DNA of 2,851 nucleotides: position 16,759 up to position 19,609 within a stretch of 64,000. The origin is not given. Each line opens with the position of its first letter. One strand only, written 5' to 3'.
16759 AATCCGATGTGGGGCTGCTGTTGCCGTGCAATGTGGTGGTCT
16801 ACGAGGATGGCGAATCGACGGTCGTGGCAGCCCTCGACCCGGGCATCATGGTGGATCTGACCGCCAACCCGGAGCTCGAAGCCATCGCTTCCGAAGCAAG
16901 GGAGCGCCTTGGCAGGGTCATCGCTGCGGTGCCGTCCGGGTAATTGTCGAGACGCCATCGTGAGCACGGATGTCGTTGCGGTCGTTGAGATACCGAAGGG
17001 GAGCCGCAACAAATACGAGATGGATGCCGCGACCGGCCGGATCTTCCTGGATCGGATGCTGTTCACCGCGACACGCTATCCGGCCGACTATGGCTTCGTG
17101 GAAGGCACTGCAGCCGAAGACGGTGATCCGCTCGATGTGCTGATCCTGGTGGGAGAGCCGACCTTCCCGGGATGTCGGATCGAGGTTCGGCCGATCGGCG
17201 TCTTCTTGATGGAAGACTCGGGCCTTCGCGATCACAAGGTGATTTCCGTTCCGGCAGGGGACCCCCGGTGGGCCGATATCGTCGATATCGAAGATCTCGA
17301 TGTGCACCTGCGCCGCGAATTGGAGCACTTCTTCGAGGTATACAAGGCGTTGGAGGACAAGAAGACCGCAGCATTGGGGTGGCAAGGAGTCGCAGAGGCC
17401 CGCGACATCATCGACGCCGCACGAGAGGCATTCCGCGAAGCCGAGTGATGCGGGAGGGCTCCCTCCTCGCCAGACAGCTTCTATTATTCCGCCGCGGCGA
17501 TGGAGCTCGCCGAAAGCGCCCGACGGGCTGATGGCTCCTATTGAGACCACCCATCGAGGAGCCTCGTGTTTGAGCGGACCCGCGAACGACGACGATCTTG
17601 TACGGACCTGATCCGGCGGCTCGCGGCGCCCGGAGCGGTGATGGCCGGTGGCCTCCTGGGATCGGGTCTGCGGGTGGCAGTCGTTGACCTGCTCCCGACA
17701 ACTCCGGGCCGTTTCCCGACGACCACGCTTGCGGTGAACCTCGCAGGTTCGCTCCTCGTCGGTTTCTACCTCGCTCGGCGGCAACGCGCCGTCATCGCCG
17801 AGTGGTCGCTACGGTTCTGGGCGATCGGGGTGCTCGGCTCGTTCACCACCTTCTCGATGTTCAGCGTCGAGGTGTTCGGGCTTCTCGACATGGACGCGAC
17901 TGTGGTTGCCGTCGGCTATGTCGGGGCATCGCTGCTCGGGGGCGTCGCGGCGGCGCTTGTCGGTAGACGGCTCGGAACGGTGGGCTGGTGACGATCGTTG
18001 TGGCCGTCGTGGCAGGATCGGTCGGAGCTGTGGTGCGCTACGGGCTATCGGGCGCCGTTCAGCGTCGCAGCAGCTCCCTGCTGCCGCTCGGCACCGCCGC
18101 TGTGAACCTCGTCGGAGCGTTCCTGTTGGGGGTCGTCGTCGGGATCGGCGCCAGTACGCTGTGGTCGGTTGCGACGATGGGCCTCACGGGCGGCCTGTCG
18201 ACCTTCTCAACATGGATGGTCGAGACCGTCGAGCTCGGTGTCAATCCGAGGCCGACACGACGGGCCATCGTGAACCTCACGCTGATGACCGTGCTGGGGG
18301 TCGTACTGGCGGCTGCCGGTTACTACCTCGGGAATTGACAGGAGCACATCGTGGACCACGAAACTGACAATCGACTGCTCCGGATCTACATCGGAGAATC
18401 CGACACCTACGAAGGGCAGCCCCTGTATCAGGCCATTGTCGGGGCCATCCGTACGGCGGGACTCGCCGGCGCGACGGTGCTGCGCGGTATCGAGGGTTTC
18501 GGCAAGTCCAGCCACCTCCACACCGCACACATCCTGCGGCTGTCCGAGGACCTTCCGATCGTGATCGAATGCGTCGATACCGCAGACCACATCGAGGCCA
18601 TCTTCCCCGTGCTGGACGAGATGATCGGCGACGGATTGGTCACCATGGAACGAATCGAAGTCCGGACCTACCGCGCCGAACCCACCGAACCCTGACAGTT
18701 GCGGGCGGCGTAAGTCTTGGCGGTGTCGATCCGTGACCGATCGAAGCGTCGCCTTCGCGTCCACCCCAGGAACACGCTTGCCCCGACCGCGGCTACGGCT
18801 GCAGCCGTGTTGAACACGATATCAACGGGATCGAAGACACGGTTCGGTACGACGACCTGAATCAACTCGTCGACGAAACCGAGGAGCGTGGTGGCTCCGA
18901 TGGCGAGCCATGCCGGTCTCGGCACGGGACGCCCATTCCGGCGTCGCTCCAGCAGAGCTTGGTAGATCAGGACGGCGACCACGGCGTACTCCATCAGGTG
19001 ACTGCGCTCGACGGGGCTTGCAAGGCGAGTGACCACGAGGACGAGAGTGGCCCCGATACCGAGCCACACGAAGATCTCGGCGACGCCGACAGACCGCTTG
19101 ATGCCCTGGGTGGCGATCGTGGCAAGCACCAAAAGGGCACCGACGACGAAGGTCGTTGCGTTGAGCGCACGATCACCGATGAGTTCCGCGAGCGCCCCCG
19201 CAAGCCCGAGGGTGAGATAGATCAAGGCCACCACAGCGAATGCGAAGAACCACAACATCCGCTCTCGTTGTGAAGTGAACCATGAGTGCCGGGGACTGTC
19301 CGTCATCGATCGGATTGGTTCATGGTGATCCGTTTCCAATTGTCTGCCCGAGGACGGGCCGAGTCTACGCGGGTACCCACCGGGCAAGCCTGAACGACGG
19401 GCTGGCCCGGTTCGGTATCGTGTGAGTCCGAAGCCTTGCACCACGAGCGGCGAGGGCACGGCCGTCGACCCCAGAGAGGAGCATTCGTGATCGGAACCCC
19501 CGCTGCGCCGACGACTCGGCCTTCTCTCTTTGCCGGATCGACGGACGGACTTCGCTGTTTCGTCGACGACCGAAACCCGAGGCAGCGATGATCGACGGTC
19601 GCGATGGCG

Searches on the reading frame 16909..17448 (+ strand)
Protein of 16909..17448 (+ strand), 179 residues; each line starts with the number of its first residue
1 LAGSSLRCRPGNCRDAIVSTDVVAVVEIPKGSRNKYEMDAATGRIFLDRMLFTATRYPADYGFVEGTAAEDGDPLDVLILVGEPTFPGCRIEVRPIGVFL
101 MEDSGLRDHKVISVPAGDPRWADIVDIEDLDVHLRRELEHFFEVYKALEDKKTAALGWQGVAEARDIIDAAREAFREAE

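Call 72: search_protein_families(library=pfam, proteins=[window:16909-17448:+], max_evalue=0.0001)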
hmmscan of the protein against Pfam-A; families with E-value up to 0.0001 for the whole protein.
window:16909-17448:+ (179 aa): 1 family
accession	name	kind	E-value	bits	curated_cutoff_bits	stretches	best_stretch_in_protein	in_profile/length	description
PF00719.24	Pyrophosphatase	-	3.1e-55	186.6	23.5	1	24-175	1-152/153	Inorganic pyrophosphatase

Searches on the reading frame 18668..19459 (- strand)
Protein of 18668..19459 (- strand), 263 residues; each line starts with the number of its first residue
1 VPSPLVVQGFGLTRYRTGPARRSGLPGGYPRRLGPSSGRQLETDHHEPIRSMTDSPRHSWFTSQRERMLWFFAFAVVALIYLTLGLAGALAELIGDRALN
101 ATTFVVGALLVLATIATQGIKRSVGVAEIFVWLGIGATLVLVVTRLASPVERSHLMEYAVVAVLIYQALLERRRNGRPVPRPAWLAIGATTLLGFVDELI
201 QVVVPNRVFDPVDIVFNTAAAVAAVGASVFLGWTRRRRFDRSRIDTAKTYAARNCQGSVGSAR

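Call 30: search_protein_families(library=pfam, proteins=[window:18668-19459:-], max_evalue=0.00001)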
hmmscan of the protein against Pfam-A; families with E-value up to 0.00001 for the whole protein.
window:18668-19459:- (263 aa): 1 family
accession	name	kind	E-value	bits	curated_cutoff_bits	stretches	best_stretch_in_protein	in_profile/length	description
PF04892.17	VanZ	-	1.9e-07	32.2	30.1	1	154-229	61-123/126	VanZ like family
